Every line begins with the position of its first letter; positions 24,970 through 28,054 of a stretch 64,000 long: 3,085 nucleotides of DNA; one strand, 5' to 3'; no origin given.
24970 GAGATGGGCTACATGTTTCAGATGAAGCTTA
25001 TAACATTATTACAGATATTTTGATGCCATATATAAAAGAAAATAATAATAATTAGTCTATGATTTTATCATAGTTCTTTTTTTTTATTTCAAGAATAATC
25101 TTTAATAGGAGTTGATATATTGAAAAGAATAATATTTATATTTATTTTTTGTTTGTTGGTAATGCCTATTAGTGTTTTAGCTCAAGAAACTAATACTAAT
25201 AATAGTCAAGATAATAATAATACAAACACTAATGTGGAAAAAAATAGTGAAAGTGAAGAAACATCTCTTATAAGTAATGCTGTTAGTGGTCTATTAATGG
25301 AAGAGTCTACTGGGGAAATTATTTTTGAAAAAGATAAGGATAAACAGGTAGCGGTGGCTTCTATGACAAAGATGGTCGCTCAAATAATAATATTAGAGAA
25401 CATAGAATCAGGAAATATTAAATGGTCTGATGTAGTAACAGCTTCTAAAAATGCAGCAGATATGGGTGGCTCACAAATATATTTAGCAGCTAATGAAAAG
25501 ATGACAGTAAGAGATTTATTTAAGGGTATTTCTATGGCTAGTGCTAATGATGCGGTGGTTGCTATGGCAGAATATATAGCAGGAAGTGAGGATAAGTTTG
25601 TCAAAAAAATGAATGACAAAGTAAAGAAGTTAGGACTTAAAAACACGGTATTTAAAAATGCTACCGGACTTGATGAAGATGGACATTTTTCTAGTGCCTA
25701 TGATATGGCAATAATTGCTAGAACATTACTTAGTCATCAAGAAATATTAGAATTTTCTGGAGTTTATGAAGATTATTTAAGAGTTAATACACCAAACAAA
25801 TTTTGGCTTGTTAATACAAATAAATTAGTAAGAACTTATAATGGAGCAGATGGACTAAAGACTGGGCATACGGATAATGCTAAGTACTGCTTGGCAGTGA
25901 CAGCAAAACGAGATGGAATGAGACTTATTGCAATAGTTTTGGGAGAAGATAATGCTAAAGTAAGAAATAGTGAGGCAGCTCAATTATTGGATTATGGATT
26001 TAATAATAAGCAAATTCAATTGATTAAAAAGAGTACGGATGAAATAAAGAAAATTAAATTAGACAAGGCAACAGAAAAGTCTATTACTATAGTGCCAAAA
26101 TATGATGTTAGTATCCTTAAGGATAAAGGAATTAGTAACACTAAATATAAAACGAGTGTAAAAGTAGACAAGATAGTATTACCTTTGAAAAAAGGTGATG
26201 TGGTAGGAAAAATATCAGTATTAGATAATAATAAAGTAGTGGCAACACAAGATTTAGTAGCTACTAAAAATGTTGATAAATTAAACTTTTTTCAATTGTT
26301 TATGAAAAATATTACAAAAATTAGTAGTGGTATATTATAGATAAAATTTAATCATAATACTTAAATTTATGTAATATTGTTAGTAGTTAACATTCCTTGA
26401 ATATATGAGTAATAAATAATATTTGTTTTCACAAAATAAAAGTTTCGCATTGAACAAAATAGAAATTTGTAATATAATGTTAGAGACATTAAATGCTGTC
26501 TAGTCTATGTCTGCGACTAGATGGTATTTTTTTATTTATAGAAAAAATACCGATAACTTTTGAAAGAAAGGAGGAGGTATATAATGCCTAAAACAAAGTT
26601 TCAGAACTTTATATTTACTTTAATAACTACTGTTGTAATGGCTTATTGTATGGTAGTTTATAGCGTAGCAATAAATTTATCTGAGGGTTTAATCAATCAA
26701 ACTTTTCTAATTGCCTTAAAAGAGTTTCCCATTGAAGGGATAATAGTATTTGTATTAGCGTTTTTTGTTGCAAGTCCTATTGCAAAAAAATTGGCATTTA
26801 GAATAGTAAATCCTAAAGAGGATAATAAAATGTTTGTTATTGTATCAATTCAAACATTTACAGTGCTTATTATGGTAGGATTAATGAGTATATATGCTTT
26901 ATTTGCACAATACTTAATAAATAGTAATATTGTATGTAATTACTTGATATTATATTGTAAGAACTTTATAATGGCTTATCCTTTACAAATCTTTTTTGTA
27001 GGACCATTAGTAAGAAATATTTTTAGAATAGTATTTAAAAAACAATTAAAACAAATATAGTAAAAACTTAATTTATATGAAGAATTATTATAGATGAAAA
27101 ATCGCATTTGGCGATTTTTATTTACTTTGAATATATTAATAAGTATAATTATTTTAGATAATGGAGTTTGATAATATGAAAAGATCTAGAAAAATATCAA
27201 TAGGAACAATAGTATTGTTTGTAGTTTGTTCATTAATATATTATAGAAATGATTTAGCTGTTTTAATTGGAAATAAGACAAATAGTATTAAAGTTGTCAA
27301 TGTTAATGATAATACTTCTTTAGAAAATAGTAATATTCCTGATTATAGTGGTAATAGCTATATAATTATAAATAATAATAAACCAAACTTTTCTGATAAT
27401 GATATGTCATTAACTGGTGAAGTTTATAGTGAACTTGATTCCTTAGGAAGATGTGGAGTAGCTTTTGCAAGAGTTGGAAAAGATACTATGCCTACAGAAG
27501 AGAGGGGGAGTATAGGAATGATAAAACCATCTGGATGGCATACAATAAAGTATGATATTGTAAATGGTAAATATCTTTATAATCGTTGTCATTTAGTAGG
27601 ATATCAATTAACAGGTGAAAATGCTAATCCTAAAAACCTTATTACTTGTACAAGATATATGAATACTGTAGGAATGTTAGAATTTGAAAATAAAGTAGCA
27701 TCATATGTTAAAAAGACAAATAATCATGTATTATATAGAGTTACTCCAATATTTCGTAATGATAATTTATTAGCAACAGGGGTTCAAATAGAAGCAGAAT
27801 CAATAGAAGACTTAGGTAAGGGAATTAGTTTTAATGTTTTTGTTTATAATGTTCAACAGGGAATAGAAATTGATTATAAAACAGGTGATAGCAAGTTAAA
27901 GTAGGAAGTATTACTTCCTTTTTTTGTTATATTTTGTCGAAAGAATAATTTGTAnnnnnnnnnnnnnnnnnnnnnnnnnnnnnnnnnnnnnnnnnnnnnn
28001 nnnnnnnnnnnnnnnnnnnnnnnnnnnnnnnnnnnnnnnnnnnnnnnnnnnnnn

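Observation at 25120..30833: Sporulation locus with Bacillus synteny (dacF, spoIIAA, sigF, spoVAC-AD-AEb) but no spoIIAB anti-sigma kinase gene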

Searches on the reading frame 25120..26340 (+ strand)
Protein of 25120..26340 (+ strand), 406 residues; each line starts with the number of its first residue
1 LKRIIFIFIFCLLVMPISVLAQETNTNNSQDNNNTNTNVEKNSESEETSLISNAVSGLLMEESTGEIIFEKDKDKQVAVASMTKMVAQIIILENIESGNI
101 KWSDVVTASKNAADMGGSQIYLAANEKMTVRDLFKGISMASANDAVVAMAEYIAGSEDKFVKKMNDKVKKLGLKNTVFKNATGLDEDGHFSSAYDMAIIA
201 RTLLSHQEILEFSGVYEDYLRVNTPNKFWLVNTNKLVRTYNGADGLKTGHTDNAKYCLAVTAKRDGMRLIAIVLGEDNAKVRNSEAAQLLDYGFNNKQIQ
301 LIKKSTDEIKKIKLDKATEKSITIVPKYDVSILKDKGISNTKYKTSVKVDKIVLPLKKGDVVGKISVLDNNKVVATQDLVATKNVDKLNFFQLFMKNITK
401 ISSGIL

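Call 3: search_protein_families(library=pfam, proteins=[window:25120-26340:+], max_evalue=1)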
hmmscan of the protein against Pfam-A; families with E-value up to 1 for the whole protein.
window:25120-26340:+ (406 aa): 5 families
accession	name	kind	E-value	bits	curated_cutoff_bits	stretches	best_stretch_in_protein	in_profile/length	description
PF00768.25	Peptidase_S11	-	2e-76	257.1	27.6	1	53-277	11-238/239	D-alanyl-D-alanine carboxypeptidase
PF07943.18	PBP5_C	-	3.5e-09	37.1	21.2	1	300-387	5-91/91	Penicillin-binding protein 5, C-terminal domain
PF13354.11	Beta-lactamase2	-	5.8e-09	36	22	1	63-204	8-147/214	Beta-lactamase enzyme family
PF16965.11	CSG2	-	0.0012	18.3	28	1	8-94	62-146/394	Ceramide synthase regulator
PF00144.29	Beta-lactamase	-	0.0074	15.9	27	1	73-133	46-99/329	Beta-lactamase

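Call 4: search_protein_families(library=ncbifam, proteins=[window:25120-26340:+], max_evalue=1)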
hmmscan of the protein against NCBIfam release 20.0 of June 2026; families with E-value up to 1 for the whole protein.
window:25120-26340:+ (406 aa): 9 families
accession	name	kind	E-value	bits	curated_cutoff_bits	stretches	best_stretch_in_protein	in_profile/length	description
NF008489.0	PRK11397.1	equivalog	5.3e-59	199.9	610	1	47-394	30-381/389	serine-type D-Ala-D-Ala carboxypeptidase DacD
NF008059.0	PRK10793.1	equivalog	3.2e-54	184.2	694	1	54-398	46-394/403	D-alanyl-D-alanine carboxypeptidase DacA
NF007445.0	PRK10001.1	equivalog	7.9e-51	173.1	765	1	53-393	38-382/400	serine-type D-Ala-D-Ala carboxypeptidase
NF038273.1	strep_PBP3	exception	3.3e-50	171.3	490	1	52-398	26-403/407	D-alanyl-D-alanine carboxypeptidase PBP3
NF038258.2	PBP4_Staph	exception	2.4e-35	122.1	500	1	24-296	11-305/366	penicillin-binding protein PBP4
NF008668.0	PRK11669.1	equivalog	1.6e-23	83.3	294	1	36-287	29-273/316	D-alanyl-D-alanine endopeptidase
NF000471.1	vanY_of_D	exception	1.3e-19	70.7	625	1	31-279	73-338/354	transpeptidase-like D-Ala-D-Ala carboxypeptidase VanY-D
NF040940.1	blaHER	exception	0.0034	16.9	620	1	54-204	43-195/290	HER family class A beta-lactamase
NF041742.1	WGxxGxxG_fam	subfamily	0.042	14.4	35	1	1-42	1-45/69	WGxxGxxG family protein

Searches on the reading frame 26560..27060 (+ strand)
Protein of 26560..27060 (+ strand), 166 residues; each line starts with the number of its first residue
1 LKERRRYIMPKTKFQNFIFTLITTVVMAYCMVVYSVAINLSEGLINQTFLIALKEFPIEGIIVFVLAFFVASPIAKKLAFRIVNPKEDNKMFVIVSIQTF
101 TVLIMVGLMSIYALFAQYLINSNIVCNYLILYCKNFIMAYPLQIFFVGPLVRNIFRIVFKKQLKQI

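Call 3: search_protein_families(library=pfam, proteins=[window:26560-27060:+], max_evalue=1)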
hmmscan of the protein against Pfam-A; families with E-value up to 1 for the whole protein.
window:26560-27060:+ (166 aa): 1 family
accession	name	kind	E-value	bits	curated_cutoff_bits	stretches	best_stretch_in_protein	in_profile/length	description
PF11391.13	DUF2798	-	4e-06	27.2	23.5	2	103-155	5-56/59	Protein of unknown function (DUF2798)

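Call 4: search_protein_families(library=ncbifam, proteins=[window:26560-27060:+], max_evalue=1)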
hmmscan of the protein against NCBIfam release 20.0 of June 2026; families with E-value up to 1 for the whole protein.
window:26560-27060:+ (166 aa): 0 families

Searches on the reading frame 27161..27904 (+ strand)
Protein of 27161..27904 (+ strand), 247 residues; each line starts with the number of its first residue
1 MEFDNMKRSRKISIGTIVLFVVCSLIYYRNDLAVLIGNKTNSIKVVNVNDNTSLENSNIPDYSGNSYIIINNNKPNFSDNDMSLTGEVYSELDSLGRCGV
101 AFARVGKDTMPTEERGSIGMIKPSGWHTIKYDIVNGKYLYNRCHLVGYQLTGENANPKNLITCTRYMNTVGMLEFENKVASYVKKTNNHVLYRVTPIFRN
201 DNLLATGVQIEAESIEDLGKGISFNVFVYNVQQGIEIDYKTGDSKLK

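Call 3: search_protein_families(library=pfam, proteins=[window:27161-27904:+], max_evalue=1)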
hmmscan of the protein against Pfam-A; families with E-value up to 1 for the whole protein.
window:27161-27904:+ (247 aa): 2 families
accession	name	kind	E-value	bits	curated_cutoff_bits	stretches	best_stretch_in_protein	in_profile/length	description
PF13930.12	Endonuclea_NS_2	-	7.2e-24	84.9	27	1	84-214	7-130/132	DNA/RNA non-specific endonuclease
PF01223.29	Endonuclease_NS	-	1.1e-06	28.9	23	1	128-203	80-151/223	DNA/RNA non-specific endonuclease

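Call 4: search_protein_families(library=ncbifam, proteins=[window:27161-27904:+], max_evalue=1)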
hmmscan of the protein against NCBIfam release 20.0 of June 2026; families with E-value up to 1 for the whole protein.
window:27161-27904:+ (247 aa): 0 families
